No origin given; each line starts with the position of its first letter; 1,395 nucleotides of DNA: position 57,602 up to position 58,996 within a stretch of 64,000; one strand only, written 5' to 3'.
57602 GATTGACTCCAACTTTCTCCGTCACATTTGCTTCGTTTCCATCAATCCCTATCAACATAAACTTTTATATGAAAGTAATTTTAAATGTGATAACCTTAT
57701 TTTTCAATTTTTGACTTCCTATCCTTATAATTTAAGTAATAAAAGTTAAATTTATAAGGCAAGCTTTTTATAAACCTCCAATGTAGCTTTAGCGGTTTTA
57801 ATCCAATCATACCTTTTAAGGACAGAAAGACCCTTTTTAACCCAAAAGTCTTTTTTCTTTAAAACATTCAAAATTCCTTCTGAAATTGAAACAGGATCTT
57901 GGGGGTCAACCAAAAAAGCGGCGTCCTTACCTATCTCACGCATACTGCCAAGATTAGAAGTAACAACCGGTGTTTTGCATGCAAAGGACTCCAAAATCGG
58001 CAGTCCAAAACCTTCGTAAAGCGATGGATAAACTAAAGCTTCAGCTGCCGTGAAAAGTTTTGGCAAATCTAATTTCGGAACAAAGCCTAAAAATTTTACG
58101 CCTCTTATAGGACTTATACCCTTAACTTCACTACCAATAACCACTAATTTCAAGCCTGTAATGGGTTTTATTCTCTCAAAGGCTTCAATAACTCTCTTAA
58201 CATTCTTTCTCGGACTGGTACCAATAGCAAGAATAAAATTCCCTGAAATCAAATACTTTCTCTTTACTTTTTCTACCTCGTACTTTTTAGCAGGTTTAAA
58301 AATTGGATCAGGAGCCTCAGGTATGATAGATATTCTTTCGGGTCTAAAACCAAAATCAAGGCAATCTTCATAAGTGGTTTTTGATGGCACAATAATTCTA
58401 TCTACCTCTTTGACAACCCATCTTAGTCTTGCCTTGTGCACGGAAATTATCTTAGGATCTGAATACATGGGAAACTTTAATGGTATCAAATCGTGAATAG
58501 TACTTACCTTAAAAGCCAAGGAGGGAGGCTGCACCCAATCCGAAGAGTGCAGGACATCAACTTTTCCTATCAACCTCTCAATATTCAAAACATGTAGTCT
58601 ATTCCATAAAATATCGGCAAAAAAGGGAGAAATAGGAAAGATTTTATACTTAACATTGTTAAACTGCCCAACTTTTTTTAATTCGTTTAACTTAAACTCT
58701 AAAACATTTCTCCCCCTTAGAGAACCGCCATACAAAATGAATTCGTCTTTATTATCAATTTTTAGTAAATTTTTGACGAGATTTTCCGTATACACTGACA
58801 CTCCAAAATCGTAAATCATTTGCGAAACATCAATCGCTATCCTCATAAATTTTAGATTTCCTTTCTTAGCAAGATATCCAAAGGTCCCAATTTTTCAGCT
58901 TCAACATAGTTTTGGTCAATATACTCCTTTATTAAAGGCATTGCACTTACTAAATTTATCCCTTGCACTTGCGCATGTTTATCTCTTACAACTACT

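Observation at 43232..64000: A 21-kb co-directional surface-glycan factory with a polyprenol-P priming enzyme, Wzy_C ligase and three GT-C enzymes, plus a satellite locus at 1..6185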

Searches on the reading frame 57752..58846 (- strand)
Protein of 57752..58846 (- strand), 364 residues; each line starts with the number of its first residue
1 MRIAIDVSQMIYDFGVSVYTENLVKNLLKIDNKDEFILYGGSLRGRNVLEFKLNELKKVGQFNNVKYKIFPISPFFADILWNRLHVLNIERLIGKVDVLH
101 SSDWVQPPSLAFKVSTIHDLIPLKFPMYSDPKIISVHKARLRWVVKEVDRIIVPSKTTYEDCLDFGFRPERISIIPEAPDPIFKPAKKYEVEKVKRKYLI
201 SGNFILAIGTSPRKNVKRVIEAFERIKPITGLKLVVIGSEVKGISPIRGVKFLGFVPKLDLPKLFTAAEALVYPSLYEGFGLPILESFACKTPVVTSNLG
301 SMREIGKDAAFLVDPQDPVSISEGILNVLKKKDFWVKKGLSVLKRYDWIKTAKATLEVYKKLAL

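Call 8: search_protein_families(library=pfam, proteins=[window:57752-58846:-], max_evalue=0.01)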
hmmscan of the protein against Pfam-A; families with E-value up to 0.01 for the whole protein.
window:57752-58846:- (364 aa): 6 families
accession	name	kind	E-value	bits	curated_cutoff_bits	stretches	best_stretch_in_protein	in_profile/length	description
PF00534.26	Glycos_transf_1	-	8.5e-27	94.2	26.4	1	203-332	16-159/172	Glycosyl transferases group 1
PF13692.12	Glyco_trans_1_4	-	5.7e-24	85.4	27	1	205-330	4-141/142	Glycosyl transferases group 1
PF13439.12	Glyco_transf_4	-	7.7e-14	52.5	28.5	1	15-177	3-164/170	Glycosyltransferase Family 4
PF13579.12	Glyco_trans_4_4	-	0.00023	22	29.7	1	94-176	70-156/158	Glycosyl transferase 4-like domain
PF20706.3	GT4-conflict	-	0.0017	17.8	26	1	264-298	278-312/385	Family 4 Glycosyltransferase in conflict systems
PF13524.12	Glyco_trans_1_2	-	0.0047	17.3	25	1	222-309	5-95/144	Glycosyl transferase-like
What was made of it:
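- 57752..58846 (-): GT4e (364 aa). Pfam Glycos_transf_1 and Glyco_transf_4 (call 8).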

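Call 32: find_encoding_contigs(protein=window:57752-58846:-, flank=10000, max_places=4)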
Protein window:57752-58846:- (364 aa): no gene with exactly this product is on record in the collection.

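Call 93: search_protein_families(library=ncbifam, proteins=[window:57752-58846:-], max_evalue=0.00001)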
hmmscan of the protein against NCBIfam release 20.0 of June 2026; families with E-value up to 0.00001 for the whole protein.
window:57752-58846:- (364 aa): 19 families
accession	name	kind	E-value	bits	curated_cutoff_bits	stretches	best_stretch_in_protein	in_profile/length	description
TIGR04047.1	MSMEG_0565_glyc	hypoth_equivalog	7e-27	94.5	259.85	1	250-360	259-372/373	MSMEG_0565 family glycosyltransferase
NF053787.1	GlcN_PG_synth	equivalog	2.4e-15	56.2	480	1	138-362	134-359/361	N-acetylglucosaminyl phosphatidylglycerol synthase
TIGR02149.1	glgA_Coryne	subfamily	1.2e-13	51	302.4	1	145-362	142-390/391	glycogen synthase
TIGR03999.1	thiol_BshA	equivalog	4e-13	49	273.7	1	140-338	137-345/375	N-acetyl-alpha-D-glucosaminyl L-malate synthase BshA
TIGR03449.1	mycothiol_MshA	equivalog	5.1e-12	45.4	462.5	1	248-362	284-403/406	D-inositol-3-phosphate glycosyltransferase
TIGR04157.1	glyco_rSAM_CFB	subfamily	3.4e-10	39.5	400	1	98-308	121-341/406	TIGR04157 family glycosyltransferase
NF041876.1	EPS_EpsE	equivalog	8.3e-10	38.5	400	1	249-333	277-363/389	exopolysaccharide biosynthesis GT4 family glycosyltransferase EpsE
TIGR03088.1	stp2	hypoth_equivalog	2e-09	37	409.05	1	251-360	258-371/374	TIGR03088 family PEP-CTERM/XrtA system glycosyltransferase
NF038295.1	EPS_HpsP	equivalog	1.5e-08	34.1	550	1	252-362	272-387/388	hormogonium polysaccharide biosynthesis glycosyltransferase HpsP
NF047684.1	TeichurnBiosyTuaC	equivalog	7.1e-08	31.8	550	1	251-362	273-389/391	teichuronic acid biosynthesis protein TuaC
NF050063.1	ProtGlycPglJ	equivalog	2.6e-07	30.2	500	1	135-357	131-361/363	N-acetylgalactosamine-N,N'-diacetylbacillosaminyl-diphospho-undecaprenol 4-alpha-N-acetylgalactosaminyltransferase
TIGR02468.1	sucrsPsyn_pln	equivalog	6.1e-07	27.6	1143.95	1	270-356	574-665/1051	sucrose-phosphate synthase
NF038011.1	PelF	equivalog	6.5e-07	28.8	100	1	249-362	368-488/489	GT4 family glycosyltransferase PelF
TIGR02472.1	sucr_P_syn_N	equivalog_domain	1.6e-06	27.3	576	0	271-348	344-427/439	sucrose-phosphate synthase, putative, glycosyltransferase domain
NF012028.0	PRK15484.1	subfamily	4.1e-06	26.1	618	0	254-354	263-370/380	lipopolysaccharide N-acetylglucosaminyltransferase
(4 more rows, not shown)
